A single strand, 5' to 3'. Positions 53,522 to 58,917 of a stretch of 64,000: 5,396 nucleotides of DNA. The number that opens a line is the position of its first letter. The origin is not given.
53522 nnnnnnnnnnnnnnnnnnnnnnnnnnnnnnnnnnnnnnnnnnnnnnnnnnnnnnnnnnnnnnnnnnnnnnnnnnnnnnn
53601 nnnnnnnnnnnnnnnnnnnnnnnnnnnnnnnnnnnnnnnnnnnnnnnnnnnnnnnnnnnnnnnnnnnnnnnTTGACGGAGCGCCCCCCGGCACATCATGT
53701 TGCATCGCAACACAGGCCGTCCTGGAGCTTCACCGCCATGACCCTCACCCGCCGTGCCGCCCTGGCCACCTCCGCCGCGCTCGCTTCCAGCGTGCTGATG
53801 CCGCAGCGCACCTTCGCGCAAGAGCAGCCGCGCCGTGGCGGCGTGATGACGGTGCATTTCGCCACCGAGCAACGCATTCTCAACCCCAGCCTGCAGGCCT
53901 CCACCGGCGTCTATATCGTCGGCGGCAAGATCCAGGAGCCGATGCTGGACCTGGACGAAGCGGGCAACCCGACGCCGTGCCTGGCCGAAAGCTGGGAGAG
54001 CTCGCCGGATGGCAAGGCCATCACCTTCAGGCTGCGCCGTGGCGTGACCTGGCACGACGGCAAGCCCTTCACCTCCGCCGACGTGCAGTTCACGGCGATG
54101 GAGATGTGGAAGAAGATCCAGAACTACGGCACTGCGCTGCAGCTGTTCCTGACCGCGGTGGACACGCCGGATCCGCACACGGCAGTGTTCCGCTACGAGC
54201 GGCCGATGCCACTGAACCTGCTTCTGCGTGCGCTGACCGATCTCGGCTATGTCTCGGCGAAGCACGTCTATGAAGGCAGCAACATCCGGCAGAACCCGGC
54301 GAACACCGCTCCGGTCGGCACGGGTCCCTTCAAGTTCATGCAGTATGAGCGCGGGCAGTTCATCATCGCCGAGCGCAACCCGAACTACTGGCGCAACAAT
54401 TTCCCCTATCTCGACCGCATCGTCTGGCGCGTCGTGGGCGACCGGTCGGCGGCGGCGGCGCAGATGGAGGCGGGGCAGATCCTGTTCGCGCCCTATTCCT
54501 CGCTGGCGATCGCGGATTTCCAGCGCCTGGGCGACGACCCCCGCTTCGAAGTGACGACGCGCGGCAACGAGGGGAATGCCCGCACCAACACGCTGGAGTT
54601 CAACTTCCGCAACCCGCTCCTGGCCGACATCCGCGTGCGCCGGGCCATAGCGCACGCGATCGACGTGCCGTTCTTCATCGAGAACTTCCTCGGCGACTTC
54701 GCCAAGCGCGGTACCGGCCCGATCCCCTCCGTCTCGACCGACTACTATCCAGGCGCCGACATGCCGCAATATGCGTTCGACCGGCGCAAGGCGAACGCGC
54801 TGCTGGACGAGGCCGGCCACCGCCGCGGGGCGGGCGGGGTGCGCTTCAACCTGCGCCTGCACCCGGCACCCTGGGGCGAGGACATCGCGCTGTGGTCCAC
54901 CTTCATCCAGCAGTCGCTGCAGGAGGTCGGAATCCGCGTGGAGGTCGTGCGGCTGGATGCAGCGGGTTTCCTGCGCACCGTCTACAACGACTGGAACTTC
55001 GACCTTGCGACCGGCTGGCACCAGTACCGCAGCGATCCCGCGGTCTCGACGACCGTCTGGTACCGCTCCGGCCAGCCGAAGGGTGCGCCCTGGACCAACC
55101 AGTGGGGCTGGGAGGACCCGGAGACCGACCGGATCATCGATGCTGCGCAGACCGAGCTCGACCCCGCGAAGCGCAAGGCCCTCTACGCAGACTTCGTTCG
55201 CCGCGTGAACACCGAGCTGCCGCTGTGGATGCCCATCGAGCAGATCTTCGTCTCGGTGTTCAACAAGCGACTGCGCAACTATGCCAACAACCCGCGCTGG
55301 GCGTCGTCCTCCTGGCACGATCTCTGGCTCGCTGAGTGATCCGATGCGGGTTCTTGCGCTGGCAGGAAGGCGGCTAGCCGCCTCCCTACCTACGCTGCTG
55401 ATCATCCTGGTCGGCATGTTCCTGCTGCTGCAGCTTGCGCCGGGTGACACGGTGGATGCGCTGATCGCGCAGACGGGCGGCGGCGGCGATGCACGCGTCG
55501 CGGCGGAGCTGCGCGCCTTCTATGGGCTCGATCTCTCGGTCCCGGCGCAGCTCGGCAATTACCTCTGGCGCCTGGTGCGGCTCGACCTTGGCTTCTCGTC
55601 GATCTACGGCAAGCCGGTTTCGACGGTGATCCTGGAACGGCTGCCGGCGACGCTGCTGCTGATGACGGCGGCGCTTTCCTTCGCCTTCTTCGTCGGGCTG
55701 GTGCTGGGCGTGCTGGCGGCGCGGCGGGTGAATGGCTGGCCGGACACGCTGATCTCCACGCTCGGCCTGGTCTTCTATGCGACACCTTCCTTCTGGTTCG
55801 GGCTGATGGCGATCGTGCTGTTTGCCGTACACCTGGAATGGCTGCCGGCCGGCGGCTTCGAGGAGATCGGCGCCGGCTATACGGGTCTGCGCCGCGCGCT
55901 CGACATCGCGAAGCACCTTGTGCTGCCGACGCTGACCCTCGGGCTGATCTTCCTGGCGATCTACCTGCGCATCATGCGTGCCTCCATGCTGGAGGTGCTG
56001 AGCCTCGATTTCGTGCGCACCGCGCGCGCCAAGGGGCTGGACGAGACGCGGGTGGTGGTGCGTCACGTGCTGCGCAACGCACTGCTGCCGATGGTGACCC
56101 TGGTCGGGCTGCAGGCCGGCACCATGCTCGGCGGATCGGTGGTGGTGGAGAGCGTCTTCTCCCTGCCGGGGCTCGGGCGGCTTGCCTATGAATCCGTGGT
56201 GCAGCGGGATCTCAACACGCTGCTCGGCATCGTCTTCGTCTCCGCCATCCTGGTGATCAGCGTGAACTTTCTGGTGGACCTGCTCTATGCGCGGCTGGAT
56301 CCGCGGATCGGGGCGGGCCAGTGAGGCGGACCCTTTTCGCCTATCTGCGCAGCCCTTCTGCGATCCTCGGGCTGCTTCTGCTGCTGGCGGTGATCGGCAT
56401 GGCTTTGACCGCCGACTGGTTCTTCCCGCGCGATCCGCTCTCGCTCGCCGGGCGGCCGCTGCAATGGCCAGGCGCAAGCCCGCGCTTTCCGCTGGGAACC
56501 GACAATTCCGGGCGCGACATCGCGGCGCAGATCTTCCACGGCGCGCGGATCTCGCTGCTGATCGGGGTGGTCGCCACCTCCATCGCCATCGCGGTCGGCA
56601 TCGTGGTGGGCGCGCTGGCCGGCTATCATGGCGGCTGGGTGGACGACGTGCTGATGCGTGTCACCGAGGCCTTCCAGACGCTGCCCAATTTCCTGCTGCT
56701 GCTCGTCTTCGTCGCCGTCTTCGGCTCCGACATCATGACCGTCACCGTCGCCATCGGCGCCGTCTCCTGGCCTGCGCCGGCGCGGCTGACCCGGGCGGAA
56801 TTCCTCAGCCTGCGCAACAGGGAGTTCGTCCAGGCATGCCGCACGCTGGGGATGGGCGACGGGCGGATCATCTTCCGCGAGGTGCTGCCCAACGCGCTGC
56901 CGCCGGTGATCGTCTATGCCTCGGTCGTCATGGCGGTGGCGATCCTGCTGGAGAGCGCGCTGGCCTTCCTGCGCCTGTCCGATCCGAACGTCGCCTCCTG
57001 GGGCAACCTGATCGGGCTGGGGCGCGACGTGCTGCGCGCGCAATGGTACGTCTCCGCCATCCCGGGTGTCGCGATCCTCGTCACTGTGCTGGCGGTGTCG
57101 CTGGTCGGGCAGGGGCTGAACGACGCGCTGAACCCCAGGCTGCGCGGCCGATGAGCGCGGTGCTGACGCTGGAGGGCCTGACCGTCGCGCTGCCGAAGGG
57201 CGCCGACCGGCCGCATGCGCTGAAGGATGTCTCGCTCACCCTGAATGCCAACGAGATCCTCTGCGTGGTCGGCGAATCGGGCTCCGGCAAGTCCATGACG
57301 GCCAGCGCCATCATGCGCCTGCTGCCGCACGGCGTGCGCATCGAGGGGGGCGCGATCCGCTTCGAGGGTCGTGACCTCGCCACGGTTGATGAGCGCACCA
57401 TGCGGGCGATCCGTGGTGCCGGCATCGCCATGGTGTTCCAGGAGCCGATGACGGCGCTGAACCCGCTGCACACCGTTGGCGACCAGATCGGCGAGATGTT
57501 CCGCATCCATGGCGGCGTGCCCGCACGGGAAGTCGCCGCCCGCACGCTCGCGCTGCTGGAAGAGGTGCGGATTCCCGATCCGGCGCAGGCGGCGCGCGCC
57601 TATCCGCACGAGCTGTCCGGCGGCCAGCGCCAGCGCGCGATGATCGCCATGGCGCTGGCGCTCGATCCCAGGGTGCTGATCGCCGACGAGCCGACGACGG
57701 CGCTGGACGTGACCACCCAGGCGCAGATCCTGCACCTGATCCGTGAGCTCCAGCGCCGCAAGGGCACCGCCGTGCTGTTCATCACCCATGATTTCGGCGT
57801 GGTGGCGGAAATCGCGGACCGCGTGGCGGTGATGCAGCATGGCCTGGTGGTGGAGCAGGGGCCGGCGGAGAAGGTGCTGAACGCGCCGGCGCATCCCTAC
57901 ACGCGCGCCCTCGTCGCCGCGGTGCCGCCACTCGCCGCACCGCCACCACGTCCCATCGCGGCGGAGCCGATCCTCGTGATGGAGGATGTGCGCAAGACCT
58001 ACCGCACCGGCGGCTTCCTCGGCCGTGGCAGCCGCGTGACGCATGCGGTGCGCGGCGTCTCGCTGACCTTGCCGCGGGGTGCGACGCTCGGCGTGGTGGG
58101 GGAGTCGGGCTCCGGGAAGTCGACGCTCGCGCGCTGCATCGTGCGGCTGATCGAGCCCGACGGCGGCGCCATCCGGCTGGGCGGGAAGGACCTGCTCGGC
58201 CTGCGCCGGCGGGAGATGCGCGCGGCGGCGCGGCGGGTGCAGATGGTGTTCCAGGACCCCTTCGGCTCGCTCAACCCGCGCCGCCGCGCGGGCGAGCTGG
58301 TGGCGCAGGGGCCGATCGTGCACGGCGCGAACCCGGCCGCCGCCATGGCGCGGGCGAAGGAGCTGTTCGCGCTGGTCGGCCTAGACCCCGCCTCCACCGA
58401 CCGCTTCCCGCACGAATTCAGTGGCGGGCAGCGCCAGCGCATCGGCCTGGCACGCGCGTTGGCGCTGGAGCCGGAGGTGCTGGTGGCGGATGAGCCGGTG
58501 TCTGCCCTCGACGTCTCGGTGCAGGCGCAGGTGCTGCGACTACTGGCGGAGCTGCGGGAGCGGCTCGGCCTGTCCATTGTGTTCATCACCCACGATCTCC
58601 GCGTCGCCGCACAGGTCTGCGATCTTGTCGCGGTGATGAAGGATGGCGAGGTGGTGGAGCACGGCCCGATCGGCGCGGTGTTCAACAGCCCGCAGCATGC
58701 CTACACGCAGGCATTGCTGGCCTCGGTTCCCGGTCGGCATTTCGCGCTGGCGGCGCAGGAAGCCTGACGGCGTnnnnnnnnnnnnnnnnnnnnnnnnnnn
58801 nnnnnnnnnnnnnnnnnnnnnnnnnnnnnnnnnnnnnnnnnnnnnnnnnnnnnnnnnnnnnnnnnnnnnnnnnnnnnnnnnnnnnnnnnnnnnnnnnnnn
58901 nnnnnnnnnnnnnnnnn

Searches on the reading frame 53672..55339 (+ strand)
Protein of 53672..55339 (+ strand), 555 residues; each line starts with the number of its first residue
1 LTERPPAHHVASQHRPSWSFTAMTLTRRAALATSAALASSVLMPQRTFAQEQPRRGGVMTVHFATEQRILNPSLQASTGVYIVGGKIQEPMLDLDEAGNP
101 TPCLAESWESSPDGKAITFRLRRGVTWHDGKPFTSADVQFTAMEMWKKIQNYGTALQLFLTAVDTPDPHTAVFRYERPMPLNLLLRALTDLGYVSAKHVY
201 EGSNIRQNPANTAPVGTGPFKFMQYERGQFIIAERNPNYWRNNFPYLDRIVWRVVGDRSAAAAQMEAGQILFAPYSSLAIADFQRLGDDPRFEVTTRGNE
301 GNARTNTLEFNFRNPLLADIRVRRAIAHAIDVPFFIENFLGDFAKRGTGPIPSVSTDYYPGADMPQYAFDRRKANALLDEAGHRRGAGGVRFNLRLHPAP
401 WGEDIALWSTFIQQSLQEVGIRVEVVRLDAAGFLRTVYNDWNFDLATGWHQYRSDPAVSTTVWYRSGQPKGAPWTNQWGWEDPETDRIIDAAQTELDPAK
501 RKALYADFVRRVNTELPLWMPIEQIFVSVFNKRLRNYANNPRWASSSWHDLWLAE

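Call 43: search_protein_families(library=pfam, proteins=[window:53672-55339:+], max_evalue=0.001)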
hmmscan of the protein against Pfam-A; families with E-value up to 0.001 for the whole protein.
window:53672-55339:+ (555 aa): 1 family
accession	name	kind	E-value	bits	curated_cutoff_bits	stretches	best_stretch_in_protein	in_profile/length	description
PF00496.27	SBP_bac_5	-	2e-80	271.1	32.4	1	100-467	2-364/368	Bacterial extracellular solute-binding proteins, family 5 Middle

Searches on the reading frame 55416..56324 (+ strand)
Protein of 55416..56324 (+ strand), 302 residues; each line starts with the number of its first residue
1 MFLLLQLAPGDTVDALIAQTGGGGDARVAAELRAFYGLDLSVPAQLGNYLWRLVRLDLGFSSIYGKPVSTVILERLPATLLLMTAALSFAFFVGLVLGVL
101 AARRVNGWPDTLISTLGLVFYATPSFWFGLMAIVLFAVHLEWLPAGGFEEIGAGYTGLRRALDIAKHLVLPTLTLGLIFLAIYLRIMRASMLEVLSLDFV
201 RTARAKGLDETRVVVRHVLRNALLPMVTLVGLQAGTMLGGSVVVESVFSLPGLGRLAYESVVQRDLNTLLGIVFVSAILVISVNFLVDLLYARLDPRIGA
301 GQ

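Call 43: search_protein_families(library=pfam, proteins=[window:55416-56324:+], max_evalue=0.001)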
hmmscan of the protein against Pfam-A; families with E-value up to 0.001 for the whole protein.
window:55416-56324:+ (302 aa): 1 family
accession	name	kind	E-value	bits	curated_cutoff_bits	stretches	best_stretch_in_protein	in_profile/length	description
PF00528.27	BPD_transp_1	-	1.8e-41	142.3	26.4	1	94-298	1-182/184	Binding-protein-dependent transport system inner membrane component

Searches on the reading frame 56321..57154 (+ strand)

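Call 43: search_protein_families(library=pfam, proteins=[window:56321-57154:+], max_evalue=0.001)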
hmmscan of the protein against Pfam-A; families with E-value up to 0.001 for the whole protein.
window:56321-57154:+ (277 aa): 1 family
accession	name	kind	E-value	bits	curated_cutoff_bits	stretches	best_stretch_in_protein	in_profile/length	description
PF00528.27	BPD_transp_1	-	1.9e-34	119.4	26.4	1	93-275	1-183/184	Binding-protein-dependent transport system inner membrane component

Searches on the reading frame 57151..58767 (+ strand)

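Call 43: search_protein_families(library=pfam, proteins=[window:57151-58767:+], max_evalue=0.001)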
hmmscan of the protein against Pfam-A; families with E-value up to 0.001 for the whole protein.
window:57151-58767:+ (538 aa): 19 families
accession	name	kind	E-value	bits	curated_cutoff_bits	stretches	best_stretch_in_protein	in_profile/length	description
PF00005.33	ABC_tran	-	3.3e-62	209.6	25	2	301-450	2-136/137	ABC transporter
PF08352.17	oligo_HPY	-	1.3e-15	58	27.1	2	234-265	1-32/65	Oligopeptide/dipeptide transporter, C-terminal region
PF13304.12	AAA_21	-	2.2e-15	58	27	1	151-215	234-300/304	AAA domain, putative AbiEii toxin, Type IV TA system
PF02463.25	SMC_N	-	8.6e-11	42.1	40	1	34-228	24-212/220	RecF/RecN/SMC N terminal domain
PF13401.12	AAA_22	-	7.6e-09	36.4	27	1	35-211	6-121/130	AAA domain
PF13191.12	AAA_16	-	6.6e-08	33.7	32.6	0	308-353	24-66/167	AAA ATPase domain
PF13555.12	AAA_29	-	4.2e-07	30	27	0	308-336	20-48/61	P-loop containing region of AAA domain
PF00158.32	Sigma54_activat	-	4.6e-07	30.1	20.2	0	294-333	6-45/168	Sigma-54 interaction domain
PF05729.18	NACHT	-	1.8e-06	28.3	26.7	0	36-61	2-27/167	NACHT domain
PF01935.23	DUF87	-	1.9e-06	28.6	23.2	0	26-58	11-47/220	Helicase HerA, central domain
PF20720.3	nSTAND3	-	5.3e-06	26.7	27.2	0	23-56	6-39/155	Novel STAND NTPase 3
PF20703.3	nSTAND1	-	1.9e-05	24.9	27.1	0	288-329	15-52/379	Novel STAND NTPase 1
PF01078.27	Mg_chelatase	-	5.2e-05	23.2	20.3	0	30-60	18-48/207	Magnesium chelatase, subunit ChlI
PF00004.35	AAA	-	7.8e-05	23.6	21.2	0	37-68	1-33/131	ATPase family associated with various cellular activities (AAA)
PF13671.12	AAA_33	-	0.00018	22.2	27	0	315-332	4-21/143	AAA domain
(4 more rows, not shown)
